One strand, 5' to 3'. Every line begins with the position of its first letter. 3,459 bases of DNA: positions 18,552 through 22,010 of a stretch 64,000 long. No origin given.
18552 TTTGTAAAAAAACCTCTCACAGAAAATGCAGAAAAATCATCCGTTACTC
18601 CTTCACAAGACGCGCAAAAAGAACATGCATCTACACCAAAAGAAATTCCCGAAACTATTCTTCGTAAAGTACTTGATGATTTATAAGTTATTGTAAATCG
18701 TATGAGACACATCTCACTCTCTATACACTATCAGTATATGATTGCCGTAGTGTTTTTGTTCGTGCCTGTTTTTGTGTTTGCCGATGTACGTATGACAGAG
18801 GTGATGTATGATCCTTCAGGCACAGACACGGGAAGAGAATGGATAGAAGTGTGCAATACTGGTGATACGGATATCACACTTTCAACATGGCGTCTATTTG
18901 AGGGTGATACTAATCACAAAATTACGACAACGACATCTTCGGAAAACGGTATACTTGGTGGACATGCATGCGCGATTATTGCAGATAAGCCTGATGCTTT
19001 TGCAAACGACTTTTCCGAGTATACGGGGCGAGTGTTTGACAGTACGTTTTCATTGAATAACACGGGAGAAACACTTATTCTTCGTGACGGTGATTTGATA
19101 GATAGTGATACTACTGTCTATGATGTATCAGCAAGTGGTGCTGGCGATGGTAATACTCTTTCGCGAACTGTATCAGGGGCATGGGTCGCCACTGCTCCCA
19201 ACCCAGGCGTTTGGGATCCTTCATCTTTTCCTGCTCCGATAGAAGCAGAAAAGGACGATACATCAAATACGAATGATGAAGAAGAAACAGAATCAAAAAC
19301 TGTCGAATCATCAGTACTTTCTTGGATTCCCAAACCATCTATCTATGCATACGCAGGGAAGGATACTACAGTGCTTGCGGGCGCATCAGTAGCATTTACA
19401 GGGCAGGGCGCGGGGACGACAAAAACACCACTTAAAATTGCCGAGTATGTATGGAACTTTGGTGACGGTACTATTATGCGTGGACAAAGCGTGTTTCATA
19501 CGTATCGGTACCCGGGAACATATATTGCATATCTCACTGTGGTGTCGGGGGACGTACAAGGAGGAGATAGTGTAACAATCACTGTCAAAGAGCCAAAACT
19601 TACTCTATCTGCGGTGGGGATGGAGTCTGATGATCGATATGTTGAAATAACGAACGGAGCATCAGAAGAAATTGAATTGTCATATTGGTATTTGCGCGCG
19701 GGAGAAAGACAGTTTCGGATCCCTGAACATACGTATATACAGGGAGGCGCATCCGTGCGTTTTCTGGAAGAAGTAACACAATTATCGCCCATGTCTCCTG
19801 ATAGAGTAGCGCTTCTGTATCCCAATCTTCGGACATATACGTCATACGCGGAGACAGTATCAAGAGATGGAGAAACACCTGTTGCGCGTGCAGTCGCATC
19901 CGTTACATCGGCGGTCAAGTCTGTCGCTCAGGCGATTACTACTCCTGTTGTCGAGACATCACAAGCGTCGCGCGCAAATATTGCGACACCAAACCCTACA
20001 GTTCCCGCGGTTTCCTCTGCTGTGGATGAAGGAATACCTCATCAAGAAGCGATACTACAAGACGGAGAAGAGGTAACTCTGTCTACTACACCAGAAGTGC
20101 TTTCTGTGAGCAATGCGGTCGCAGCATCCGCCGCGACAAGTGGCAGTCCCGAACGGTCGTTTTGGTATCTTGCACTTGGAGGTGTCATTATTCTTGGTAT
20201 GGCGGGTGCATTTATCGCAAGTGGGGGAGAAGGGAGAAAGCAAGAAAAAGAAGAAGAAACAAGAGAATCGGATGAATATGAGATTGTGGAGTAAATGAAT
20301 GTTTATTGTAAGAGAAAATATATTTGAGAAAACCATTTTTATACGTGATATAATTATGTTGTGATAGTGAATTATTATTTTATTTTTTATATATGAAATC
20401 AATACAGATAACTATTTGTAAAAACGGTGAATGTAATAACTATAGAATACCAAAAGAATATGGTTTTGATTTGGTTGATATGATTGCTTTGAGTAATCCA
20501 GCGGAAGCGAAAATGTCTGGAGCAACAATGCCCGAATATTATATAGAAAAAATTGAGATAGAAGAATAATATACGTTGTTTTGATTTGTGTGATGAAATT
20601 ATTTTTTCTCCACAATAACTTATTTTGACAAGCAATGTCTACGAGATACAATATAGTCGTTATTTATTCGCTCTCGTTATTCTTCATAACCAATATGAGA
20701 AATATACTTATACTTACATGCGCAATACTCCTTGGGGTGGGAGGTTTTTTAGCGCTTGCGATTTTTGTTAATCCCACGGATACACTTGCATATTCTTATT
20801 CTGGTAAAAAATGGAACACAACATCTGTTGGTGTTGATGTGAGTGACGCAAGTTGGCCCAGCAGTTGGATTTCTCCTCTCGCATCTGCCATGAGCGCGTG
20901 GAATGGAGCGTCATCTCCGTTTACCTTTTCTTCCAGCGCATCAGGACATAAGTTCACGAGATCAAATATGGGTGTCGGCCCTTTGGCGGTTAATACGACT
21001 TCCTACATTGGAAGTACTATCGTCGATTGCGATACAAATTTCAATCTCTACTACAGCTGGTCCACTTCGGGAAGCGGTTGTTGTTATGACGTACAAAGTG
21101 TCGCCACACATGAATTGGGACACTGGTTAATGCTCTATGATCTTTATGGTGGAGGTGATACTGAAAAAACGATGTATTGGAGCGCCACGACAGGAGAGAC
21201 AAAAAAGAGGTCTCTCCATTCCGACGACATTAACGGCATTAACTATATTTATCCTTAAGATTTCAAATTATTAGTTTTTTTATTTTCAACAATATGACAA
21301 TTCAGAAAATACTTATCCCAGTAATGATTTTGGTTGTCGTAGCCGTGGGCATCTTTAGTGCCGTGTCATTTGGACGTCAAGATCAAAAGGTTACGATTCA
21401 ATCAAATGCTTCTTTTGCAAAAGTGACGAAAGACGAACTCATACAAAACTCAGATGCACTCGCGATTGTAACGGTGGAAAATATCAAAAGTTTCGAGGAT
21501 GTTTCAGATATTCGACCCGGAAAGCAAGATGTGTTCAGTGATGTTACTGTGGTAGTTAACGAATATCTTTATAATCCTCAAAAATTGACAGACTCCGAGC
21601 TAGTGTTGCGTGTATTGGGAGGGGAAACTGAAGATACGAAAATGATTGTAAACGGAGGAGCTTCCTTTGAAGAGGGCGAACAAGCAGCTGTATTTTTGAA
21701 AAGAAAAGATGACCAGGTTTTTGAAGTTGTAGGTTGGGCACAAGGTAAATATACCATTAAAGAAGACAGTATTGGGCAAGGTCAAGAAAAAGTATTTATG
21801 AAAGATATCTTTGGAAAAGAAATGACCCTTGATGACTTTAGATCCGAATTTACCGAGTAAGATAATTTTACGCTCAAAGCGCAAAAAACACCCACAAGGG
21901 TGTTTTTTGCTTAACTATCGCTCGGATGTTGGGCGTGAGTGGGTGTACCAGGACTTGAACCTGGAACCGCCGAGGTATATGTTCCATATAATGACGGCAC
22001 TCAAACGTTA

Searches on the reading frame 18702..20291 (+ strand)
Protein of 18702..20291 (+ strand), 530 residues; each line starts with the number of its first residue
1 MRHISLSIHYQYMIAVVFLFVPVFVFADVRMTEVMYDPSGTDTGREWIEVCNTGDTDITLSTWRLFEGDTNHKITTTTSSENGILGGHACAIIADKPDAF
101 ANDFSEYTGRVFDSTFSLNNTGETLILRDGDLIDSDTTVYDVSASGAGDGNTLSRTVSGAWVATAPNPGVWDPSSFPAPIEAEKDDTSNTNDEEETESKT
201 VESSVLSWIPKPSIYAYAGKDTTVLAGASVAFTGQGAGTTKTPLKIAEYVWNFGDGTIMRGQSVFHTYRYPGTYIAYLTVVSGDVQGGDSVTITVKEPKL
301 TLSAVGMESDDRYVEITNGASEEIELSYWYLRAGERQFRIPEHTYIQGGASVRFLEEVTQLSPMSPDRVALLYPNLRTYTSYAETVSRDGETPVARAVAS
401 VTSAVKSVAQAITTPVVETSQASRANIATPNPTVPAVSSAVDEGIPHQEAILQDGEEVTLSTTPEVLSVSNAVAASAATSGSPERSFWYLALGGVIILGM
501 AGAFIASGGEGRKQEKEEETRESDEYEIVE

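Call 81: search_protein_families(library=pfam, proteins=[window:18702-20291:+], max_evalue=0.001)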
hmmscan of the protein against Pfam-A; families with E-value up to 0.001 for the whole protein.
window:18702-20291:+ (530 aa): 3 families
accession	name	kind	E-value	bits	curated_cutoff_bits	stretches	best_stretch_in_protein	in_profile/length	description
PF00932.25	LTD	-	1.3e-19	71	34.3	2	27-135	6-104/109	Lamin Tail Domain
PF18911.6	PKD_4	-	1.3e-13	51.2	27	1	216-294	6-84/85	PKD domain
PF00801.26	PKD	-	2.1e-09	37.7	23.5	1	218-282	5-67/80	PKD domain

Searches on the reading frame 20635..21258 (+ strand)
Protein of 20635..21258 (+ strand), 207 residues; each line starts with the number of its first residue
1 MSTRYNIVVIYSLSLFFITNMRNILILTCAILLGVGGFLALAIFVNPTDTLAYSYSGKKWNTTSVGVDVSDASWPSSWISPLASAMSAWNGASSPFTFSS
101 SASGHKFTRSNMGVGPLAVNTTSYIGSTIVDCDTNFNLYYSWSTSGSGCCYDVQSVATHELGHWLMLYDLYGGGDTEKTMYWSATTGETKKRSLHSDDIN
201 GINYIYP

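Call 20: search_protein_families(library=pfam, proteins=[window:20635-21258:+], max_evalue=0.01)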
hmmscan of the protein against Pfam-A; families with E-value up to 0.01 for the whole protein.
window:20635-21258:+ (207 aa): 1 family
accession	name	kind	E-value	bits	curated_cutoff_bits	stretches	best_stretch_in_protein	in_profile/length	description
PF00413.30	Peptidase_M10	-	1.6e-07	31.7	24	1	129-206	83-158/159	Matrixin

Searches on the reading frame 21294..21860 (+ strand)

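Call 20: search_protein_families(library=pfam, proteins=[window:21294-21860:+], max_evalue=0.01)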
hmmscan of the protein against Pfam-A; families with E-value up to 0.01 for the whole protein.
window:21294-21860:+ (188 aa): 1 family
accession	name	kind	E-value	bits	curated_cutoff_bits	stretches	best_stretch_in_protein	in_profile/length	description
PF20187.3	DUF6550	-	0.00015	22.5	27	1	10-96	18-100/190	Family of unknown function (DUF6550)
